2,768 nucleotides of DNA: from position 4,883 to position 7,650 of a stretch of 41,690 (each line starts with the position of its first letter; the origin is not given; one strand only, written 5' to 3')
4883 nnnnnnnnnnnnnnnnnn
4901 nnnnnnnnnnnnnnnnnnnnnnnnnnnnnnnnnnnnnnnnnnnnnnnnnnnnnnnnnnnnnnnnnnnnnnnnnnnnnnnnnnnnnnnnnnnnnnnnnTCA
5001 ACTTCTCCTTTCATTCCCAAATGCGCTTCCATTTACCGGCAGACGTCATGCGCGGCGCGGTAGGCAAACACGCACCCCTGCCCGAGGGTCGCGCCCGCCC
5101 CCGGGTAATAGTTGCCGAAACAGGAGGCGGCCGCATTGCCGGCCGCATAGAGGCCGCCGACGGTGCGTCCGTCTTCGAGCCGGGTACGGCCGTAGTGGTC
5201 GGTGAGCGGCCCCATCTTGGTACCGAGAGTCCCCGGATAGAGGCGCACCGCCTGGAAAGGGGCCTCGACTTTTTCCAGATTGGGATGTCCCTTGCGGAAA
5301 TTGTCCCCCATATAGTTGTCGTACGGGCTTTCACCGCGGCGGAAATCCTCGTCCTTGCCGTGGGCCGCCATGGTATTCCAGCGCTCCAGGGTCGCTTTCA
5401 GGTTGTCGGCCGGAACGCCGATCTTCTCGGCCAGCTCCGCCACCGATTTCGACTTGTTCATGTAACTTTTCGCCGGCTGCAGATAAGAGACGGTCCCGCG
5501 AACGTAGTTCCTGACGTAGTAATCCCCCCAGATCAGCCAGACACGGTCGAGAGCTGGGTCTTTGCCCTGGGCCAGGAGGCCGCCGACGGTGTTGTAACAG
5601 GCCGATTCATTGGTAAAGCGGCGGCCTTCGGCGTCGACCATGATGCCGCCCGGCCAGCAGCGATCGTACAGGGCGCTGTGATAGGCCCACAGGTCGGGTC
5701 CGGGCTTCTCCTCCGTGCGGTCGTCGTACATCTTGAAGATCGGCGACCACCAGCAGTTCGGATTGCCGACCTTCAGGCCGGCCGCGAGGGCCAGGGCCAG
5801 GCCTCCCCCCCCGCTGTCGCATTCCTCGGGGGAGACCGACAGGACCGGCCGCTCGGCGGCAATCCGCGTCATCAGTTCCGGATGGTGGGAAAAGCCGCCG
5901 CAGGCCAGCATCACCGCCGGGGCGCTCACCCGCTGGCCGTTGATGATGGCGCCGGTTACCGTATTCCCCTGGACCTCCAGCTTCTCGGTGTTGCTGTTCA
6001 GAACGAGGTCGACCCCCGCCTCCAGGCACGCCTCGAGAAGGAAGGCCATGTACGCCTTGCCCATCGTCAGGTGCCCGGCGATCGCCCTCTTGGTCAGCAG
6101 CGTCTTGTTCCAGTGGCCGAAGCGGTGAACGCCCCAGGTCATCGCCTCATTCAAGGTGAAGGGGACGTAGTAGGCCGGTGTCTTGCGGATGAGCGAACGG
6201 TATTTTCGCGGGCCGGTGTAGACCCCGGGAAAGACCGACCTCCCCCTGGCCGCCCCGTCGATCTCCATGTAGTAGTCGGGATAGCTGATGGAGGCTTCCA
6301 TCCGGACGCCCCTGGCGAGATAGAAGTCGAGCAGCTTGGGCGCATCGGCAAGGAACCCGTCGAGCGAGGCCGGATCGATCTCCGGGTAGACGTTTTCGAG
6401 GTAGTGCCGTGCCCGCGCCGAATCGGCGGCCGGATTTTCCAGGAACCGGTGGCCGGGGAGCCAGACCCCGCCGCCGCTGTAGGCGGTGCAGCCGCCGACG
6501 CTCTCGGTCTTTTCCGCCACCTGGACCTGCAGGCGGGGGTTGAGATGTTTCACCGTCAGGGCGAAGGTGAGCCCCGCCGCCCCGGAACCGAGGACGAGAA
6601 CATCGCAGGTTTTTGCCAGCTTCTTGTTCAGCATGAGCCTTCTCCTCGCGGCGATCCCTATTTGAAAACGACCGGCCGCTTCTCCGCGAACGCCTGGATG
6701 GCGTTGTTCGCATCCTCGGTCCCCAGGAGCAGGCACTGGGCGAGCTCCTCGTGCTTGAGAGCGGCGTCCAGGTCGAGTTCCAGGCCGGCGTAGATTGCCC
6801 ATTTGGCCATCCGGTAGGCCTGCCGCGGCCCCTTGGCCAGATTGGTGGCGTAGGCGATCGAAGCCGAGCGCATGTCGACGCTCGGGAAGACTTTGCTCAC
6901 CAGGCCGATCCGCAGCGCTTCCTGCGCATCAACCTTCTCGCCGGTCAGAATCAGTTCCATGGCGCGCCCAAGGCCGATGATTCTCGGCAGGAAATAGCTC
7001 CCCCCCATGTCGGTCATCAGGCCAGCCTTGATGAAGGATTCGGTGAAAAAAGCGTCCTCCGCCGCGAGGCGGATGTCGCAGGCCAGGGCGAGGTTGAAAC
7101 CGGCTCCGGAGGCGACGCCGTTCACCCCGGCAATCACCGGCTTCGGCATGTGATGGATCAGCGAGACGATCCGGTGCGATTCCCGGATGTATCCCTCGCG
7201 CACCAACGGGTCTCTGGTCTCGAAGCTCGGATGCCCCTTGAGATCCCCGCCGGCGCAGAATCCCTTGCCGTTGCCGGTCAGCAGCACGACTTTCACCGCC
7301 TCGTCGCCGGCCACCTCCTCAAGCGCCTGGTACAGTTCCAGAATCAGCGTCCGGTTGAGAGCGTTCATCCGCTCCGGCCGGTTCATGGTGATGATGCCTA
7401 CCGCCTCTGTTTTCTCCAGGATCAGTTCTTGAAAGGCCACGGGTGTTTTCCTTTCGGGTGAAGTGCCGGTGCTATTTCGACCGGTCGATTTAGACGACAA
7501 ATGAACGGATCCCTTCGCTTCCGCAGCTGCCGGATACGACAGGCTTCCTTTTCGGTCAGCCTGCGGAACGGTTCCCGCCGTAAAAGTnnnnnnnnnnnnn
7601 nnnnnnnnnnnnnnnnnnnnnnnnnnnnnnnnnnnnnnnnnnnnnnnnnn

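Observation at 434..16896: Orphan biotin-dependent carboxylase super-operon: 1 biotin carboxylase, 2 free-standing AccB-type BCCPs, 4 free-standing TIM-barrel (5S/OadA-type) carboxyltransferase paralogues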

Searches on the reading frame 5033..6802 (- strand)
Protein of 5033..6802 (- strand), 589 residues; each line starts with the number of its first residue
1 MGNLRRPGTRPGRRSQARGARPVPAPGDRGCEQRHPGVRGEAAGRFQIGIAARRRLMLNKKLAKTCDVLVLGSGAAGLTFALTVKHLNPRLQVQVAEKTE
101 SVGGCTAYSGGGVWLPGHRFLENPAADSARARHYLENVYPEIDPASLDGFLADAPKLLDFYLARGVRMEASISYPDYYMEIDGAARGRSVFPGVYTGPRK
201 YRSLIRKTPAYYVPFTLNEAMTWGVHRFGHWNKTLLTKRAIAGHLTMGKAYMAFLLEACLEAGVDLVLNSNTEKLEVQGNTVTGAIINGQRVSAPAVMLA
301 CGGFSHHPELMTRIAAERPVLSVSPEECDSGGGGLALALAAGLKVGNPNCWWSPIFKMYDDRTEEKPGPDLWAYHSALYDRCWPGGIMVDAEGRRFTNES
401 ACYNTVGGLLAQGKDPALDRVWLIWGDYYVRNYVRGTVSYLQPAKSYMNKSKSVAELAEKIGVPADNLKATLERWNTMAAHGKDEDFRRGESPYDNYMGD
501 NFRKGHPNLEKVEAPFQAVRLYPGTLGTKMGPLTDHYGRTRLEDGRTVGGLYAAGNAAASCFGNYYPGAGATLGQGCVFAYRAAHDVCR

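Call 5: search_protein_families(library=pfam, proteins=[window:5033-6802:-])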
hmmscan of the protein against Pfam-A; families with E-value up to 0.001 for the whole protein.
window:5033-6802:- (589 aa): 5 families
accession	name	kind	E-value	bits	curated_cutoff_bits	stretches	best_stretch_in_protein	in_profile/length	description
PF00890.30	FAD_binding_2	-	6.2e-58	197.4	20.4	1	67-573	1-414/414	FAD binding domain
PF01266.30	DAO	-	1.5e-09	38.3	27.9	0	244-310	145-209/353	FAD dependent oxidoreductase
PF03486.20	HI0933_like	-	2.7e-07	30.7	50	0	67-112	2-45/244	HI0933-like protein Rossmann domain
PF01946.23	Thi4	-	1.7e-05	24.6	26.2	1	65-111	17-61/235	Thi4 family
PF07992.20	Pyr_redox_2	-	3.6e-05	23.8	26.1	0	67-106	2-41/291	Pyridine nucleotide-disulphide oxidoreductase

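Call 6: search_protein_families(library=ncbifam, proteins=[window:5033-6802:-])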
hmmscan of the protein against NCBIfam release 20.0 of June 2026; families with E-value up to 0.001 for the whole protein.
window:5033-6802:- (589 aa): 35 families (the best 25 are shown)
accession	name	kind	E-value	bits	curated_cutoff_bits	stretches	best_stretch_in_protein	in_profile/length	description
NF009477.0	PRK12843.1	equivalog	7.3e-93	312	758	2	243-588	215-569/578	FAD-dependent oxidoreductase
NF009478.0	PRK12844.1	equivalog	3.1e-90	303.1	789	1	62-587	5-548/559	3-ketosteroid-delta-1-dehydrogenase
NF005882.1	PRK07843.1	equivalog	4.9e-89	299.2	788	1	66-587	2-547/547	3-oxosteroid 1-dehydrogenase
NF004789.0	PRK06134.1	subfamily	1.3e-87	294.8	747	1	59-588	6-568/581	FAD-dependent oxidoreductase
NF053676.1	4oxCHCAChcC1Cy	equivalog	8.7e-82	275.2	1000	1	66-587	2-526/528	4-oxocyclohexanecarboxylate 2-dehydrogenase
NF009479.0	PRK12845.1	equivalog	6.1e-77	259.3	793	2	233-587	207-563/566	3-ketosteroid-delta-1-dehydrogenase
NF053677.1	Desat2ChcC2Cyan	equivalog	6.5e-72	242.6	900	2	230-588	186-552/558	4-oxocyclohex-2-ene-1-carboxylate 5-dehydrogenase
NF009473.0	PRK12835.1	subfamily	1e-71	242.2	837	1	61-587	7-566/585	FAD-binding protein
NF009476.0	PRK12839.1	equivalog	6.4e-66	222.7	940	2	235-587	201-564/572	FAD-dependent oxidoreductase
NF009474.0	PRK12837.1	equivalog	9.9e-55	186.3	675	1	62-587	4-508/513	FAD-binding protein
NF006130.0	PRK08274.1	equivalog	1e-26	93.8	369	1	232-584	115-455/467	FAD-dependent tricarballylate dehydrogenase TcuA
TIGR01813.1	flavo_cyto_c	subfamily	1.7e-26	93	285.45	2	243-561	124-421/444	flavocytochrome c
NF005511.0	PRK07121.1-4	equivalog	3.7e-25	88.4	466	2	382-584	335-535/553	FAD-binding protein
NF053717.1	VnlPnlRedVprA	equivalog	3.5e-23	82.2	600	2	442-567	346-456/481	vinyl phenol reductase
NF005064.0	PRK06481.1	equivalog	2.2e-22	79.4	542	1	385-568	318-481/506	flavocytochrome c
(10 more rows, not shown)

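Call 45: search_solved_structures(query=window:5033-6802:-, max_evalue=1e-10)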
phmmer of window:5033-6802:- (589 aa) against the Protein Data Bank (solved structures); distinct sequences matched with E-value up to 1e-10: 9.
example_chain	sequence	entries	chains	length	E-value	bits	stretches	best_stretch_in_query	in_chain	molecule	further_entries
4c3x_A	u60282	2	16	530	3.2e-48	168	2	243-588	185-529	3-KETOSTEROID DEHYDROGENASE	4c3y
8joj_A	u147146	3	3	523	3.7e-48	167.8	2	243-588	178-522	3-ketosteroid dehydrogenase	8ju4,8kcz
8jbz_AAA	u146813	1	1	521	4e-48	167.7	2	243-588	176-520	3-ketosteroid dehydrogenase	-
7p18_A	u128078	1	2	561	1.6e-47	165.7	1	247-587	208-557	3-oxosteroid 1-dehydrogenase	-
8am8_BBB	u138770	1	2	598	1e-22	83.8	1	467-585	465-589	Fumarate reductase/succinate dehydrogenase flavoprotein domain protein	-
8am3_AAA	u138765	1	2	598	1.8e-22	82.9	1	467-585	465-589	Fumarate reductase/succinate dehydrogenase flavoprotein domain protein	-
8am6_AAA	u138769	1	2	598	1.8e-22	82.9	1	467-585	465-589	Fumarate reductase/succinate dehydrogenase flavoprotein domain protein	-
1d4c_A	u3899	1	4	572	9.9e-16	60.7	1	250-568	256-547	FLAVOCYTOCHROME C FUMARATE REDUCTASE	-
1d4d_A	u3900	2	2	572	3.5e-15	58.9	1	248-568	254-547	FLAVOCYTOCHROME C FUMARATE REDUCTASE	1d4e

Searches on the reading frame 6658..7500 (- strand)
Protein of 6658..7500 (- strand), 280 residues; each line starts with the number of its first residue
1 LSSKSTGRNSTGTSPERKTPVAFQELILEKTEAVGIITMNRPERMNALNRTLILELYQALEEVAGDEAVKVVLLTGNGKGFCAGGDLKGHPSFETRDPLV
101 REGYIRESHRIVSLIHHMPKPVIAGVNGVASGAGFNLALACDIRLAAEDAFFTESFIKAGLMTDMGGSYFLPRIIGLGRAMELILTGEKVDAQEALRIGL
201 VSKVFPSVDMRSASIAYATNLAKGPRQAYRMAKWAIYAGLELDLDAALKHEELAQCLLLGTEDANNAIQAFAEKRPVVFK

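Call 5: search_protein_families(library=pfam, proteins=[window:6658-7500:-])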
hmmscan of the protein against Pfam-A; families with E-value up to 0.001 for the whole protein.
window:6658-7500:- (280 aa): 2 families
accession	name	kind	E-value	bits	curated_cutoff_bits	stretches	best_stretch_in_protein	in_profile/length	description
PF00378.25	ECH_1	-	3.8e-64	216.9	27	1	30-280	2-249/251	Enoyl-CoA hydratase/isomerase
PF16113.10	ECH_2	-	5.8e-39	134.9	27.2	1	34-213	1-180/335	Enoyl-CoA hydratase/isomerase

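Call 47: search_solved_structures(query=window:6658-7500:-, max_evalue=1e-25)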
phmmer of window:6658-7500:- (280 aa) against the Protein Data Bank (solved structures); distinct sequences matched with E-value up to 1e-25: 92 (the best 60 are shown).
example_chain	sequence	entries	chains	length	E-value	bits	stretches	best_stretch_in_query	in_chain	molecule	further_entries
6sl9_AAA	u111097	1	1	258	2.5e-52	181.4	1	27-279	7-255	Enoyl-CoA hydratase/carnithine racemase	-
6slb_AAA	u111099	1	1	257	2.6e-52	181.3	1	27-279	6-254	Enoyl-CoA hydratase/carnithine racemase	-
3hrx_A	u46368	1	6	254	3.1e-52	181.1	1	27-279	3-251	Probable enoyl-CoA hydratase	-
6sla_AAA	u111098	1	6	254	1.4e-51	178.9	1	27-279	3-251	Enoyl-CoA hydratase/carnithine racemase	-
2ej5_A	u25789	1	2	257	3.7e-49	171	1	33-279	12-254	Enoyl-CoA hydratase subunit II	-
5e0n_X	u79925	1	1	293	2e-47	165.3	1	27-279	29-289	Enoyl-CoA hydratase/isomerase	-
3sll_A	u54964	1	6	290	2.8e-45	158.3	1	31-279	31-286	Probable enoyl-CoA hydratase/isomerase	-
5zai_A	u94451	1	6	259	3e-45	158.2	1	29-280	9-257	3-hydroxypropionyl-coenzyme A dehydratase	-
3h81_A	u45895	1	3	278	3.3e-44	154.8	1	21-277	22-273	enoyl-CoA hydratase echA8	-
3q0j_A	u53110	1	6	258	4.7e-44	154.3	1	22-277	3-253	enoyl-CoA hydratase echA8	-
5z7r_A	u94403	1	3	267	5.3e-44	154.1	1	24-277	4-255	Short-chain-enoyl-CoA hydratase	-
4fjw_D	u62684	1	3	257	5.4e-44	154.1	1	23-277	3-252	Probable enoyl-CoA hydratase echA8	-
3pzk_A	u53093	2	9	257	5.7e-44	154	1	23-277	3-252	e enoyl-CoA hydratase echA8 | enoyl-CoA hydratase echA8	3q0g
3g64_A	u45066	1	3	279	2.8e-43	151.7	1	18-277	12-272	Putative enoyl-CoA hydratase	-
3kqf_A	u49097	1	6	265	3.6e-43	151.4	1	33-280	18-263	Enoyl-CoA hydratase/isomerase family protein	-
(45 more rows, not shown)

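Call 55: search_protein_families(library=ncbifam, proteins=[window:6658-7500:-], max_evalue=1e-20)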
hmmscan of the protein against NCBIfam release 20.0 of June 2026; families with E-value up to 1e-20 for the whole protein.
window:6658-7500:- (280 aa): 63 families (the best 25 are shown)
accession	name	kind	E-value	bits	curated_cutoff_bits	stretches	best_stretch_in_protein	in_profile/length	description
NF006699.0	PRK09245.1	subfamily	6.9e-67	225.5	354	1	25-280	4-264/266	crotonase/enoyl-CoA hydratase family protein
NF006107.0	PRK08258.1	equivalog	7.1e-60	202.6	330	1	22-279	15-274/277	enoyl-CoA hydratase family protein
NF004857.0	PRK06210.1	equivalog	2.2e-58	197.9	341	1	23-279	7-272/275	enoyl-CoA hydratase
TIGR02280.1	PaaB1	equivalog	2.3e-58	197.7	345.15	1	29-279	4-253/256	2-(1,2-epoxy-1,2-dihydrophenyl)acetyl-CoA isomerase PaaG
NF004635.0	PRK05981.1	equivalog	4.7e-58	196.8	351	1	22-280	2-264/266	enoyl-CoA hydratase/isomerase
NF005802.0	PRK07657.1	equivalog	1.6e-57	195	363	1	30-280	10-258/260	enoyl-CoA hydratase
NF046063.1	oxepin_alt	equivalog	2.3e-57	194.4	300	1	28-276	4-252/254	oxepin-CoA hydrolase, alternative type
NF051848.1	EnCoAHydtEchA19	equivalog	2e-56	191.4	400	1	26-280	2-256/258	enoyl-CoA hydratase EchA19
NF004475.0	PRK05809.1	subfamily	3.3e-56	190.7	394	1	23-280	3-258/260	short-chain-enoyl-CoA hydratase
NF004517.0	PRK05862.1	equivalog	9e-56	189.2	396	1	22-280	2-255/257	enoyl-CoA hydratase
NF005700.0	PRK07511.1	subfamily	2.2e-55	188.1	274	1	24-280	3-259/260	enoyl-CoA hydratase family protein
NF006007.0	PRK08138.1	subfamily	6.2e-55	186.4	355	1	29-280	13-259/261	enoyl-CoA hydratase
NF004519.0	PRK05864.1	equivalog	6.3e-55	186.4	337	1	32-279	18-272/276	enoyl-CoA hydratase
NF004840.0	PRK06190.1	equivalog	3.4e-54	184.2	253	1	25-254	5-231/260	enoyl-CoA hydratase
NF006109.0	PRK08260.1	subfamily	5e-52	177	320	1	22-280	2-276/296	enoyl-CoA hydratase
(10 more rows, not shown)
